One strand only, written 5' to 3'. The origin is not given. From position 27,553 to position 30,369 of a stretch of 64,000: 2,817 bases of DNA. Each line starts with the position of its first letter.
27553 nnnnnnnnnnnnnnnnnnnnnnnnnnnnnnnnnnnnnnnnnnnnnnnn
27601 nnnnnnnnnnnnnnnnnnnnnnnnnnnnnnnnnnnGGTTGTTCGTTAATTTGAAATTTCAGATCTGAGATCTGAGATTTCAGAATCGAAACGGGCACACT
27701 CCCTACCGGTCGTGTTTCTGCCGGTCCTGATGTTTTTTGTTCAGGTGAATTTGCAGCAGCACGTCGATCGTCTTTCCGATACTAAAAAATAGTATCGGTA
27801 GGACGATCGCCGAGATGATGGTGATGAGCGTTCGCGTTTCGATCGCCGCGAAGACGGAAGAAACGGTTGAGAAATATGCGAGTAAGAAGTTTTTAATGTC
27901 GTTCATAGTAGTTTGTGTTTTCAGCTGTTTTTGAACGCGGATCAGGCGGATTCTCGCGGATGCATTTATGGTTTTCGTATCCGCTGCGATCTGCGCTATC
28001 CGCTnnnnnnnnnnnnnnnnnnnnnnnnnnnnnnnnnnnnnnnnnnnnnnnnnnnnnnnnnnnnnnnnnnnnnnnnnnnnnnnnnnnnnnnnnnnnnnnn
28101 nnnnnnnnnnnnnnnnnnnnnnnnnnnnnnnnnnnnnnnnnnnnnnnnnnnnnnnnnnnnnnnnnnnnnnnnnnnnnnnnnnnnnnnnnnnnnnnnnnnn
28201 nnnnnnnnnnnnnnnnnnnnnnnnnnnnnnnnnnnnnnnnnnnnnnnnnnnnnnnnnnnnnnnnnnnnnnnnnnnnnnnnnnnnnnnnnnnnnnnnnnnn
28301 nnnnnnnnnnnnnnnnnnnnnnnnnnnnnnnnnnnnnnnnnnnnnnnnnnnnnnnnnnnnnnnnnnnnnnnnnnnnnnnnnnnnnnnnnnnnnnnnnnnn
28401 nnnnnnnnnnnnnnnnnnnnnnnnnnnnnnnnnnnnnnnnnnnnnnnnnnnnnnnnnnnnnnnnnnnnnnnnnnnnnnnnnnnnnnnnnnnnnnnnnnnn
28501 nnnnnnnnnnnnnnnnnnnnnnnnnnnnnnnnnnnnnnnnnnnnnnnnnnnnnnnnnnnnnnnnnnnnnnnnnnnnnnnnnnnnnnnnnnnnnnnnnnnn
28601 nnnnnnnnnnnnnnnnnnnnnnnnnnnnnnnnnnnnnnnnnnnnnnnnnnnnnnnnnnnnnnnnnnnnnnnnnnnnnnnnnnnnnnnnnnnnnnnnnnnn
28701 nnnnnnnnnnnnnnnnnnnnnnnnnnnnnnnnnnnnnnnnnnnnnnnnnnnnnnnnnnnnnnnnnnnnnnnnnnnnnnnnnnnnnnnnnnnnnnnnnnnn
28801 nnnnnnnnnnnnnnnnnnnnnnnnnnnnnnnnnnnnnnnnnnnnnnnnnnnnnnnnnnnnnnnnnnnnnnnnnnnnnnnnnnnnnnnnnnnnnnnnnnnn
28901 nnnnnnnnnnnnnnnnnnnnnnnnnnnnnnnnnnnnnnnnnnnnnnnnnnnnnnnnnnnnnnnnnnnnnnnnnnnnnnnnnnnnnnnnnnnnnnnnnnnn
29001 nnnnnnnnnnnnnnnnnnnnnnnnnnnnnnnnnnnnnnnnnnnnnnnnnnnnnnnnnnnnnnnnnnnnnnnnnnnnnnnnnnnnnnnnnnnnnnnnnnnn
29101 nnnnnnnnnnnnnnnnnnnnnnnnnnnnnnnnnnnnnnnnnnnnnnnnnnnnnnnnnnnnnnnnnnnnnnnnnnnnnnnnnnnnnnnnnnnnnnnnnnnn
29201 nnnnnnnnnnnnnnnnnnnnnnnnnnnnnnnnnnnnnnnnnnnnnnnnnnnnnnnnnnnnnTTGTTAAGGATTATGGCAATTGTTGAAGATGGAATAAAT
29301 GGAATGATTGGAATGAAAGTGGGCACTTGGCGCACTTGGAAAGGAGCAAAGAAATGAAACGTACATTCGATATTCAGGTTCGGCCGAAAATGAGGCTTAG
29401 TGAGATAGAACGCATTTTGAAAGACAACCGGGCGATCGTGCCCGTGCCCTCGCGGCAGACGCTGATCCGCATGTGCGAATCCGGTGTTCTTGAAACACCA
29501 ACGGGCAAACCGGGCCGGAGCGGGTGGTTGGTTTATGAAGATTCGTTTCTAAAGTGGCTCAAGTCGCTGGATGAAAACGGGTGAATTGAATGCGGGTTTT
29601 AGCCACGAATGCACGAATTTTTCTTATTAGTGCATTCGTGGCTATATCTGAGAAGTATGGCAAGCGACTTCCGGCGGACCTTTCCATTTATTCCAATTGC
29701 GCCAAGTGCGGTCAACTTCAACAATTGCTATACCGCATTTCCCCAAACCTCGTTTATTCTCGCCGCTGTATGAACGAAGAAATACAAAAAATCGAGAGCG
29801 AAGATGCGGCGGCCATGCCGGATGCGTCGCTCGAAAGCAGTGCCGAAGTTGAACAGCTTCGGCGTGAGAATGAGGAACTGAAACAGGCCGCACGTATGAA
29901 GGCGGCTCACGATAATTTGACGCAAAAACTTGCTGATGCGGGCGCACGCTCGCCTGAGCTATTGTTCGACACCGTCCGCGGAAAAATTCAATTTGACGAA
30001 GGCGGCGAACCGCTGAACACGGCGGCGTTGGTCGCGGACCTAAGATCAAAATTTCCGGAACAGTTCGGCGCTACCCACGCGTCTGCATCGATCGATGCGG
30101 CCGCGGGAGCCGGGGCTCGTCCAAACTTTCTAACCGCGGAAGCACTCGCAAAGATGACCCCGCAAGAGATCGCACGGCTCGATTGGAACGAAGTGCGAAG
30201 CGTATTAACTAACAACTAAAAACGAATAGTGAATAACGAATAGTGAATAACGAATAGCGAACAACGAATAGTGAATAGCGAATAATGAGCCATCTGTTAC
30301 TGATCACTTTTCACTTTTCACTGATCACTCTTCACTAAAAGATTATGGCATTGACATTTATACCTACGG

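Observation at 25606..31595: Compact divergent phage-derived capsid plus lysis module lacking terminase, tail, integrase and replication genes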

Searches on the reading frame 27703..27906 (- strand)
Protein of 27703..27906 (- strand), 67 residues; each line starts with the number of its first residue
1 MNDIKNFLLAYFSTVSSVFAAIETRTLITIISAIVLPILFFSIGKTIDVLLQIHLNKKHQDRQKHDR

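Call 3: search_protein_families(library=pfam, proteins=[window:27703-27906:-], max_evalue=0.1)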
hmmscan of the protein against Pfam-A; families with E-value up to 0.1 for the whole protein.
window:27703-27906:- (67 aa): 0 families

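Call 4: search_protein_families(library=phrogs, proteins=[window:27703-27906:-], max_evalue=0.1)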
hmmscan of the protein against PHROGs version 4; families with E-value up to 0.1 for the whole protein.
window:27703-27906:- (67 aa): 2 families
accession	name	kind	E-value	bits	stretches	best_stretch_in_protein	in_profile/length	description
phrog_28603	-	unknown function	0.028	15.6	1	23-65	2-43/88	-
phrog_2203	-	moron, auxiliary metabolic gene and host takeover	0.099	13.7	0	11-65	96-153/166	membrane protein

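Call 33: search_protein_families(library=pfam, proteins=[window:27703-27906:-], max_evalue=0.05)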
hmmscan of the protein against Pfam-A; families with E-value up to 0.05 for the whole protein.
window:27703-27906:- (67 aa): 0 families

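Call 66: search_protein_families(library=ncbifam, proteins=[window:27703-27906:-], max_evalue=0.05)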
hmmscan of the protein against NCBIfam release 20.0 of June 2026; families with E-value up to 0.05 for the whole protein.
window:27703-27906:- (67 aa): 0 families

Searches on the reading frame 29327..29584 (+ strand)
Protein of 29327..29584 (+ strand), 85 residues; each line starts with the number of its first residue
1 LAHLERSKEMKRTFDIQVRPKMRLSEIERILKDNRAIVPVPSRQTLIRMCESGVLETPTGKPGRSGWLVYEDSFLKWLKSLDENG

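Call 3: search_protein_families(library=pfam, proteins=[window:29327-29584:+], max_evalue=0.1)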
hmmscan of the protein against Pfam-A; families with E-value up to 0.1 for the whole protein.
window:29327-29584:+ (85 aa): 1 family
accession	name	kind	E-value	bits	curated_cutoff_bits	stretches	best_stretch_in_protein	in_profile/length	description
PF12728.13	HTH_17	-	0.00044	20.9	27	1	42-80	14-49/51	Helix-turn-helix domain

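Call 4: search_protein_families(library=phrogs, proteins=[window:29327-29584:+], max_evalue=0.1)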
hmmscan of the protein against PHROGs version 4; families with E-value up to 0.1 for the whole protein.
window:29327-29584:+ (85 aa): 0 families

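Call 56: search_protein_families(library=padloc, proteins=[window:29327-29584:+], max_evalue=0.01)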
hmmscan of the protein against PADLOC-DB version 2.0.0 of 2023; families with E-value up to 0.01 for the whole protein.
window:29327-29584:+ (85 aa): 0 families

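Call 66: search_protein_families(library=ncbifam, proteins=[window:29354-29584:+], max_evalue=0.05)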
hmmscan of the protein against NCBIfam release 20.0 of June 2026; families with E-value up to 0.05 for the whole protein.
window:29354-29584:+ (76 aa): 0 families

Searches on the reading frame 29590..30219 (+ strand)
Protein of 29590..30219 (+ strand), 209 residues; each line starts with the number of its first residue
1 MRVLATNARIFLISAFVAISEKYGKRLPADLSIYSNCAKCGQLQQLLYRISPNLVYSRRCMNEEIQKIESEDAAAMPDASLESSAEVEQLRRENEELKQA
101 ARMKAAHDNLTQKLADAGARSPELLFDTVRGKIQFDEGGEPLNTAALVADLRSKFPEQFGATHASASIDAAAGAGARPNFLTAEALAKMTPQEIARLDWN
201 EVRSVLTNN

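Call 3: search_protein_families(library=pfam, proteins=[window:29590-30219:+], max_evalue=0.1)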
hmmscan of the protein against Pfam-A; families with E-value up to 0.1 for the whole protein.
window:29590-30219:+ (209 aa): 3 families
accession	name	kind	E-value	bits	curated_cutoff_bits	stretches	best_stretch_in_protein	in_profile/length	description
PF06810.17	Phage_scaffold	-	0.0012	19.3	35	1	82-162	67-150/170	Phage capsid assembly scaffolding protein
PF02344.20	Myc-LZ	-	0.0042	17.3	24.3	1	85-99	8-22/31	Myc leucine zipper domain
PF14916.11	CCDC92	-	0.029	14.6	28.3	1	85-111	27-53/57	Coiled-coil domain of unknown function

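Call 4: search_protein_families(library=phrogs, proteins=[window:29590-30219:+], max_evalue=0.1)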
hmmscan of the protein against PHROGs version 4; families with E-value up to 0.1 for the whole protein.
window:29590-30219:+ (209 aa): 1 family
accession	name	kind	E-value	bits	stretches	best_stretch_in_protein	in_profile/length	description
phrog_15186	-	unknown function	0.0066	17.9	0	162-195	223-256/270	-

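Call 56: search_protein_families(library=padloc, proteins=[window:29590-30219:+], max_evalue=0.01)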
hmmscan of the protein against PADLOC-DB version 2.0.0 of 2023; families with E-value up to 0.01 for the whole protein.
window:29590-30219:+ (209 aa): 0 families
